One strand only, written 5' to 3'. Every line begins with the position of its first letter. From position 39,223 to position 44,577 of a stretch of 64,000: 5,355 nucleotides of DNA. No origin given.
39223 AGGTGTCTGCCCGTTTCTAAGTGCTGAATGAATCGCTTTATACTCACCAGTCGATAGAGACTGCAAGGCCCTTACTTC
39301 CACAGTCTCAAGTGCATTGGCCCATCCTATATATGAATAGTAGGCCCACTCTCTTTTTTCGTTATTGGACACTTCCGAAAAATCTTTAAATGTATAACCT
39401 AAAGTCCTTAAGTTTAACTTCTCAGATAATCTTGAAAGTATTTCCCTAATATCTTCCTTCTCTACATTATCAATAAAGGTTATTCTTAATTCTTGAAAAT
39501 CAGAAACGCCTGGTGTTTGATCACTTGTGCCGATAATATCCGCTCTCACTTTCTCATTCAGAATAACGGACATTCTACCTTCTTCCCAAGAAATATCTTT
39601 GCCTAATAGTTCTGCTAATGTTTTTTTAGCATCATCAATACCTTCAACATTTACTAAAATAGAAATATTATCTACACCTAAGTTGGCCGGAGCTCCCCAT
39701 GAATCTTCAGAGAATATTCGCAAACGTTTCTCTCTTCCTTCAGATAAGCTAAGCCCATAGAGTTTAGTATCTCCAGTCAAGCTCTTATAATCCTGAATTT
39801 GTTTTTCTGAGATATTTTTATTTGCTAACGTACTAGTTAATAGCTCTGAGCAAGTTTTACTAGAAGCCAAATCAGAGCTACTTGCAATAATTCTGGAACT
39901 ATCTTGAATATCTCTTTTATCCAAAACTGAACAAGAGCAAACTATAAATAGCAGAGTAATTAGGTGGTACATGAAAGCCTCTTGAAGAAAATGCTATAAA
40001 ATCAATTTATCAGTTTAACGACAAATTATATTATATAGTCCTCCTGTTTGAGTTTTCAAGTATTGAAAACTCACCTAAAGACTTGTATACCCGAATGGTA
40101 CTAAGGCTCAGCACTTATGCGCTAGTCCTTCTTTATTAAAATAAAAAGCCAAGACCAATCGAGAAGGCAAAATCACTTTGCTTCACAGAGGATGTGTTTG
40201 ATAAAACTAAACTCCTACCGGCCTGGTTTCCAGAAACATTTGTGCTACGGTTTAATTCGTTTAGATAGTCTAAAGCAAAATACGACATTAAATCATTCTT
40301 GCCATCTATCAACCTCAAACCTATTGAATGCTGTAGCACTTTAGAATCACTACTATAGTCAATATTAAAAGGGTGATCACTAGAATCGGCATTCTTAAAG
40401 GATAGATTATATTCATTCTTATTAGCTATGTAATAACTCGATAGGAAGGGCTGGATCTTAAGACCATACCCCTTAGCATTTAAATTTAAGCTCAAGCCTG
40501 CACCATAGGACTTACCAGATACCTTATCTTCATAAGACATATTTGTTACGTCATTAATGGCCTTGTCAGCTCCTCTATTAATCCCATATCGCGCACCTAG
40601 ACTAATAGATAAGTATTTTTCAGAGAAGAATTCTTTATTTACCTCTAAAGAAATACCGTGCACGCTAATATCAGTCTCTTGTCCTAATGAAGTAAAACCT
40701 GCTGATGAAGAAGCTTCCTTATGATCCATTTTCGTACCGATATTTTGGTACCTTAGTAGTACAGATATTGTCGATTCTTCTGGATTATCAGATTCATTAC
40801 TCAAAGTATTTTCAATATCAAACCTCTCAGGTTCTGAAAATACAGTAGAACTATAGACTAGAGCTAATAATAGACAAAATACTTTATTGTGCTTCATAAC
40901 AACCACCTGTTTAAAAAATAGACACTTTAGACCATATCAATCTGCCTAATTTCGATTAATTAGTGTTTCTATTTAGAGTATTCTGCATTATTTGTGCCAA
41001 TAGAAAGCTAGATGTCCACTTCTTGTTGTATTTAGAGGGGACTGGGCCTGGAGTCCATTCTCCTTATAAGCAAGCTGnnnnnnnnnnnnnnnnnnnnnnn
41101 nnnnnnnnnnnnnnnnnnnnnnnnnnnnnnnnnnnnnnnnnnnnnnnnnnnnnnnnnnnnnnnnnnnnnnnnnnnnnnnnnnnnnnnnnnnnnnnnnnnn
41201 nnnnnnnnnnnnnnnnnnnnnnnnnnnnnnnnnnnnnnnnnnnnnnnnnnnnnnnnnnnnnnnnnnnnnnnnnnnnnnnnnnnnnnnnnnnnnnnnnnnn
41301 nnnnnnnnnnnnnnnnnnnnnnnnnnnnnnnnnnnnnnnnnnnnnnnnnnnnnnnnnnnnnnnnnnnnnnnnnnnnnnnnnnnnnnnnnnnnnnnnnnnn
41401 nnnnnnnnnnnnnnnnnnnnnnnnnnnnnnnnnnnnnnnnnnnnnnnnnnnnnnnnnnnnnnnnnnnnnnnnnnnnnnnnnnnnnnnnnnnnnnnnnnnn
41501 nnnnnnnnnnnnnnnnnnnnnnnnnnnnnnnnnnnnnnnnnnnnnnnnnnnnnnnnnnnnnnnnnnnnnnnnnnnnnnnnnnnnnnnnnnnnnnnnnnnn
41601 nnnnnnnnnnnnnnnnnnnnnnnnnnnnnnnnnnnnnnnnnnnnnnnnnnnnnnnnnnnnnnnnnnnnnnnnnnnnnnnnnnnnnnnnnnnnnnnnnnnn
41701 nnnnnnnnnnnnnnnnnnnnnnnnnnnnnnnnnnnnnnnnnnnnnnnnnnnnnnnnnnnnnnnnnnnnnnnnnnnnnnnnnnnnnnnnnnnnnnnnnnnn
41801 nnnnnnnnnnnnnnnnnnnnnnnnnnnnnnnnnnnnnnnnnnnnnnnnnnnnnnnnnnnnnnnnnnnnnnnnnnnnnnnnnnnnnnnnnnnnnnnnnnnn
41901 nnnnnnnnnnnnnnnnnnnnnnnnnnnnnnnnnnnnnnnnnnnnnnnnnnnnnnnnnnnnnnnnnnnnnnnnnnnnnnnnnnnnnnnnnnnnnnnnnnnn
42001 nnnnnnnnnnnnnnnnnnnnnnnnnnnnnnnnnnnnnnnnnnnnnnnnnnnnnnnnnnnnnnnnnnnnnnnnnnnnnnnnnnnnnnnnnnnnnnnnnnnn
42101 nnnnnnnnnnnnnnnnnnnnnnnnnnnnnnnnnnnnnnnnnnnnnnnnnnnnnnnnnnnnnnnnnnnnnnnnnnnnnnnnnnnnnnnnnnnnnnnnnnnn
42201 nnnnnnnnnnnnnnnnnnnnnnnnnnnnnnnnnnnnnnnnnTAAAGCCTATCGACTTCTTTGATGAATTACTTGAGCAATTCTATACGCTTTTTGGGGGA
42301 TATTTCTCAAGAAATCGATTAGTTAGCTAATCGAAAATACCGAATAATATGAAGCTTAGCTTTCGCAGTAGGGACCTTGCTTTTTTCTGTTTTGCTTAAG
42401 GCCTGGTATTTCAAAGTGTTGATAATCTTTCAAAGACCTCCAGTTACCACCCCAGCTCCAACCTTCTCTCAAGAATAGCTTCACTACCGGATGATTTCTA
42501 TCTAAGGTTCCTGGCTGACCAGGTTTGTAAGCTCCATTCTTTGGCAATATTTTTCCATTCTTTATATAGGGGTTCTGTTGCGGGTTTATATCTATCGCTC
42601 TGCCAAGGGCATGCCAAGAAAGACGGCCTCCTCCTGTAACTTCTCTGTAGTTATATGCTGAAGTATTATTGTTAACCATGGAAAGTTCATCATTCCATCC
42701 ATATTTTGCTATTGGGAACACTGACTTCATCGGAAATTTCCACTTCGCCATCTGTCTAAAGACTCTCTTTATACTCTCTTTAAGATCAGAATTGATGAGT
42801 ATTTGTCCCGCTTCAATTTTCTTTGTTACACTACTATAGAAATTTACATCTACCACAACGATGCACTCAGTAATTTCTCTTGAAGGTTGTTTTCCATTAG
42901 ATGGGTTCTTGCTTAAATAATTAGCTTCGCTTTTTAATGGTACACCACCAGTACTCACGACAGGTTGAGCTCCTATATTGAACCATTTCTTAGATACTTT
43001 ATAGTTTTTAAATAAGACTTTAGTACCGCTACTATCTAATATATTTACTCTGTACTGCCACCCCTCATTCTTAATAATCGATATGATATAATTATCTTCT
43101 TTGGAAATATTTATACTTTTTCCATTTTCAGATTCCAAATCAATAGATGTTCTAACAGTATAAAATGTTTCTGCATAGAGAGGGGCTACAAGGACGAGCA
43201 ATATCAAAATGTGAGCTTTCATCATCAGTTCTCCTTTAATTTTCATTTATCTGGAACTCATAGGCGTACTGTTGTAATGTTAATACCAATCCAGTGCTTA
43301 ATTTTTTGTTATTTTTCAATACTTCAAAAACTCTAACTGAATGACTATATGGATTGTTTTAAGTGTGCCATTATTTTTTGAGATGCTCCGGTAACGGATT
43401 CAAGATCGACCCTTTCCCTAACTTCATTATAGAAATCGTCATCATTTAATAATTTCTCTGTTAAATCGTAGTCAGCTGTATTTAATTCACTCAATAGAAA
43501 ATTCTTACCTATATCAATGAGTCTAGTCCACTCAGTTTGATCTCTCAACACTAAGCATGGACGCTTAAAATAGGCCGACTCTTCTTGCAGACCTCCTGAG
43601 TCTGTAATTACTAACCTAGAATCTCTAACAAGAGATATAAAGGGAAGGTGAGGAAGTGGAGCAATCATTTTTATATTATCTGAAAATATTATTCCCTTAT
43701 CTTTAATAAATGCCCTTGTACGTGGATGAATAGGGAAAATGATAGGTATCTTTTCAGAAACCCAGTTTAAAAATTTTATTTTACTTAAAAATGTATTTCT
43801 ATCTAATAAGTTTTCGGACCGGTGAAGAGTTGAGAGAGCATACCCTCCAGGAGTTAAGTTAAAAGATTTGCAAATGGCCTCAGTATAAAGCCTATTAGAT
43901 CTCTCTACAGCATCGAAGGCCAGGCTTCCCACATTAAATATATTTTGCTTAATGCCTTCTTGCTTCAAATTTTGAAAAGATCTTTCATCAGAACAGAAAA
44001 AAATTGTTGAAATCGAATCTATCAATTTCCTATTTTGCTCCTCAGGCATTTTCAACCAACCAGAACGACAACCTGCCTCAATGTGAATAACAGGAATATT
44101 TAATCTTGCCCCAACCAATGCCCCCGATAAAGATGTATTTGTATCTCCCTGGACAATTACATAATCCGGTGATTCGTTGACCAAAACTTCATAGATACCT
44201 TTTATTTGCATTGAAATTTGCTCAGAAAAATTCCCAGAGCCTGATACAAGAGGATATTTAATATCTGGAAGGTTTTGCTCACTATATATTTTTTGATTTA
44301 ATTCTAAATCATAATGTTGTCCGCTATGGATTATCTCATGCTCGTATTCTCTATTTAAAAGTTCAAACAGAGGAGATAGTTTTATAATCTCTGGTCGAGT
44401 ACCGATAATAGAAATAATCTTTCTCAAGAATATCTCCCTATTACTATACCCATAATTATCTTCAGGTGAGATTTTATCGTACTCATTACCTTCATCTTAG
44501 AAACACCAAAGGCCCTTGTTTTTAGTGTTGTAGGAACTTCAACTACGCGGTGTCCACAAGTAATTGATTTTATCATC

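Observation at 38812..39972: Secreted lipoprotein with a C3/VIP2-type ADP-ribosyltransferase domain carrying Y-x-E instead of (Q/E)-x-E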

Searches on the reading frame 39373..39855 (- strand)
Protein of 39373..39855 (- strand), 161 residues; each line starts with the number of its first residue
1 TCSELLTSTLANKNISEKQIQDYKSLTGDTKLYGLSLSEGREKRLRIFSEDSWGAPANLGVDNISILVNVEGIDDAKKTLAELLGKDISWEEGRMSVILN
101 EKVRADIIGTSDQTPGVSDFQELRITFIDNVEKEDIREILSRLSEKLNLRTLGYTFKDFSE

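Call 51: predict_structure(alignment_id=A3)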
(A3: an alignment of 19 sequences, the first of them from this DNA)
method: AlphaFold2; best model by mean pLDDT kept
length: 161 residues; sequences in the alignment: 19
mean_pLDDT: 86.7   pTM: 0.81
mean pLDDT of the five models: 86.7, 86.4, 85.7, 85.5, 81.7
residues with pLDDT >= 90: 110; 70-90: 25; 50-70: 23; < 50: 3
segments of 3 or more residues with pLDDT < 50: none
pLDDT, mean of each block of 10 residues (from residue 1): 52 90 94 94 95 86 94 94 92 92 93 63 94 95 95 67 49
secondary structure, 60 per line:
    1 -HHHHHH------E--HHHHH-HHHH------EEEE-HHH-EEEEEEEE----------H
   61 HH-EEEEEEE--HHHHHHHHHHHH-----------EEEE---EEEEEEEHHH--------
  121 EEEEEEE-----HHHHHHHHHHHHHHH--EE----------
elements in order: H2-7 H17-21 H23-26 E33-36 E42-49 E64-70 H73-84 E96-99 E103-109 E121-127 H133-147

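Call 54: fold_search(model_id=the predicted structure, library=pdb)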
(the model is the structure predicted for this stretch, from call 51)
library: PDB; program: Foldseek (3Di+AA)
matches with E <= 10: 705; with E <= 0.001: 0
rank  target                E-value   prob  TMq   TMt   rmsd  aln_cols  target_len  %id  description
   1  7nvr_e                9.4e-02  0.08  0.17  0.17  18.2       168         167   13  Human Mediator with RNA Polymerase II Pre-initiation complex (released 2021-05-05)
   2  5ejl                  1.1e-01  0.30  0.25  0.19  10.4       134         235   10  MrkH, A novel c-di-GMP dependence transcription regulatory factor. (released 2016-10-19)
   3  3g7x_A                1.7e-01  0.08  0.18  0.18  16.7       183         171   10  Female-specific histamine-binding protein 2, D24R mutant (released 2010-02-16)
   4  3f08_B                1.8e-01  0.12  0.18  0.20  15.4       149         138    9  Crystal structure of the putative uncharacterized protein Q6HG14 from Bacilllus thuringiensis. Northeast Structural Ge (released 2008-11-18)
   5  6hzk_B                1.9e-01  0.33  0.26  0.16   7.3       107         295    9  Crystal structure of redox-inhibited phosphoribulokinase from Synechococcus sp. (strain PCC 6301) (released 2019-03-27)
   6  1k6z_B                1.9e-01  0.23  0.27  0.33   8.9       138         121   13  Crystal Structure of the Yersinia Secretion Chaperone SycE (released 2001-10-31)
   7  3fkh_D                2.0e-01  0.12  0.21  0.23  13.3       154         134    8  Crystal structure of Putative pyridoxamine 5'-phosphate oxidase (NP_601736.1) from CORYNEBACTERIUM GLUTAMICUM ATCC 130 (released 2009-01-13)
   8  9m8o_G                2.0e-01  0.06  0.14  0.10  13.4       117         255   16  Cryo-EM structure of bacteriophage NF5 baseplate (released 2025-12-17)
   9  3rsm                  2.3e-01  0.30  0.21  0.11   7.9        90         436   20  Crystal structure of S108C mutant of PMM/PGM (released 2012-02-29)
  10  9c7n_B                2.3e-01  0.23  0.22  0.34   8.0       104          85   13  Crystal Structure of the GL3 ACT-like Domain (released 2025-10-08)
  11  9hag                  2.3e-01  0.12  0.19  0.26  10.7       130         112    9  De novo designed beta barrel fold BBF-14 (released 2024-12-18)
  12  6z6z                  2.3e-01  0.08  0.19  0.18  16.9       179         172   13  Crystal structure of an Anticalin directed towards colchicine without ligand (released 2021-06-09)
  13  3ggn_A                2.3e-01  0.06  0.15  0.17  13.9       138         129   13  Crystal structure of DR_A0006 from Deinococcus radiodurans. Northeast Structural Genomics Consortium Target DrR147D (released 2009-03-24)
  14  1k6z_A                2.4e-01  0.20  0.29  0.34   9.1       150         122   13  Crystal Structure of the Yersinia Secretion Chaperone SycE (released 2001-10-31)
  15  4esq                  2.7e-01  0.11  0.20  0.17  14.8       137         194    9  Crystal structure of the extracellular domain of PknH from Mycobacterium tuberculosis (released 2012-07-18)
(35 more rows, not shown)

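Call 70: search_protein_families(library=pfam, alignment_id=A3, max_evalue=1)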
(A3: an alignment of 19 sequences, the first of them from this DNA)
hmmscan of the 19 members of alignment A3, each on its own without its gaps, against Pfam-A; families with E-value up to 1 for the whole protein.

A. member 1, seq(161 aa): 1 family
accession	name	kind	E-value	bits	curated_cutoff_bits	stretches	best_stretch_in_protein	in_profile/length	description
PF18049.7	DNA_pol_P_Exo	-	0.018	15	27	1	75-120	126-171/219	DNA polymerase nu pseudo-exo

B. families by the number of members that match (of 19 scanned): 8 families
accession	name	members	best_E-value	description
PF24952.1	DUF7761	2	0.038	Domain of unknown function (DUF7761)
PF18049.7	DNA_pol_P_Exo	1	0.018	DNA polymerase nu pseudo-exo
PF05334.18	DUF719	1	0.12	Protein of unknown function (DUF719)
PF14267.11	DUF4357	1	0.12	Domain of unknown function (DUF4357)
PF00403.32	HMA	1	0.14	Heavy-metal-associated domain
PF14520.12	HHH_5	1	0.16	Helix-hairpin-helix domain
PF00610.27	DEP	1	0.25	Domain found in Dishevelled, Egl-10, and Pleckstrin (DEP)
PF08155.16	NOGCT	1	0.34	NOGCT (NUC087) domain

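Call 85: fold_search(model_id=the predicted structure, library=viral)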
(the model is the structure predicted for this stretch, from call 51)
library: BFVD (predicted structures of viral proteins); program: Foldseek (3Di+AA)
matches with E <= 10: 916; with E <= 0.001: 0
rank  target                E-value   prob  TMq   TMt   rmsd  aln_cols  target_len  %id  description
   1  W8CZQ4                2.4e-02  0.20  0.19  0.12  10.6       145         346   10  Uncharacterized protein [Erwinia phage PhiEaH1]
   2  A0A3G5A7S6            2.8e-02  0.91  0.41  0.39   7.5       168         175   12  Uncharacterized protein [Hyperionvirus sp.]
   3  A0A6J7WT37            5.8e-02  0.11  0.19  0.17  17.5       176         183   11  CYTH domain containing protein [uncultured Caudovirales phage]
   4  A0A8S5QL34            7.3e-02  0.15  0.18  0.20   9.6       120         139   12  Uncharacterized protein [Siphoviridae sp. cteoh1]
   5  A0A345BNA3            9.3e-02  0.21  0.16  0.25  12.6        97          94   12  (no name in the UniProt tables at hand)
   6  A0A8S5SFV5            9.3e-02  0.12  0.20  0.21  13.9       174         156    9  Uncharacterized protein [Myoviridae sp. ctyhJ29]
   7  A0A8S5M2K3            9.3e-02  0.08  0.15  0.17  11.4       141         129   13  Uncharacterized protein [Siphoviridae sp. cttDR14]
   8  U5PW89                9.8e-02  0.16  0.17  0.18  13.2       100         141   15  Uncharacterized protein [Bacillus phage Blastoid]
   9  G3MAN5                1.0e-01  0.28  0.32  0.34  13.4       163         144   12  Gp494 [Bacillus phage G]
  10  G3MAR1                1.0e-01  0.16  0.23  0.25  14.0       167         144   12  Gp520 [Bacillus phage G]
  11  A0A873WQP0            1.4e-01  0.13  0.19  0.22  16.2       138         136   12  (no name in the UniProt tables at hand)
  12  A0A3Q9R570            1.5e-01  0.08  0.17  0.20  16.4       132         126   13  (no name in the UniProt tables at hand)
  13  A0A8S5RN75            1.6e-01  0.28  0.28  0.23  12.7       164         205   10  Uncharacterized protein [virus sp. ctEfN2]
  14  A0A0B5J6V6            1.6e-01  0.16  0.24  0.16  15.7       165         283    8  Uncharacterized protein [Pandoravirus inopinatum]
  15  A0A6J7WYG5            1.6e-01  0.13  0.19  0.25  12.3       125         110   13  Uncharacterized protein [uncultured Caudovirales phage]
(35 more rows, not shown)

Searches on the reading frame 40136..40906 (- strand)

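Call 12: search_protein_families(library=pfam, proteins=[window:40136-40906:-], max_evalue=0.01)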
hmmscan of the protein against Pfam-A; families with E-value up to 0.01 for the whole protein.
window:40136-40906:- (256 aa): 1 family
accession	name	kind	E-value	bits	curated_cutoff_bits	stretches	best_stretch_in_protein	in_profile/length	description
PF03797.25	Autotransporter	-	0.0076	16.5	26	0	67-254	51-240/255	Autotransporter beta-domain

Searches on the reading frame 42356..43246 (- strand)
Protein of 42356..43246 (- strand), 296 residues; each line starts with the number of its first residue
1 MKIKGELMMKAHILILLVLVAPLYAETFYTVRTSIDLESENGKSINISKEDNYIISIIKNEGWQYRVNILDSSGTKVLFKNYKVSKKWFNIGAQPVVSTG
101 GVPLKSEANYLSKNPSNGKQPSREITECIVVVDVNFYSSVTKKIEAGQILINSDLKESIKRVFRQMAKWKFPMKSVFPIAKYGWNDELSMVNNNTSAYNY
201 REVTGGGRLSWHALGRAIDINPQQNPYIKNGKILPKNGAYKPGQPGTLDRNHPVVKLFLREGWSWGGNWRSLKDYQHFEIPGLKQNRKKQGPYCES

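Call 12: search_protein_families(library=pfam, proteins=[window:42356-43246:-], max_evalue=0.01)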
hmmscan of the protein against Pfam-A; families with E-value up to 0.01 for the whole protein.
window:42356-43246:- (296 aa): 2 families
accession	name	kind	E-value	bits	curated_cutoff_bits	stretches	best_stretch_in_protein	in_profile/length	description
PF13539.11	Peptidase_M15_4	-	4e-23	82.2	25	1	205-280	2-70/70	D-alanyl-D-alanine carboxypeptidase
PF06904.17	Extensin-like_C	-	0.0028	18.3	25.4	1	163-221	54-111/176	Extensin-like protein C-terminus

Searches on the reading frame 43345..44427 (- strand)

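Call 12: search_protein_families(library=pfam, proteins=[window:43345-44427:-], max_evalue=0.01)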
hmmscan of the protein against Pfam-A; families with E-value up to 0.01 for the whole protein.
window:43345-44427:- (360 aa): 1 family
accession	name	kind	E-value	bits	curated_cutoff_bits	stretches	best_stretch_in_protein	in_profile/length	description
PF02350.25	Epimerase_2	-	2.6e-80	270.3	30.6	1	26-356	7-346/347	UDP-N-acetylglucosamine 2-epimerase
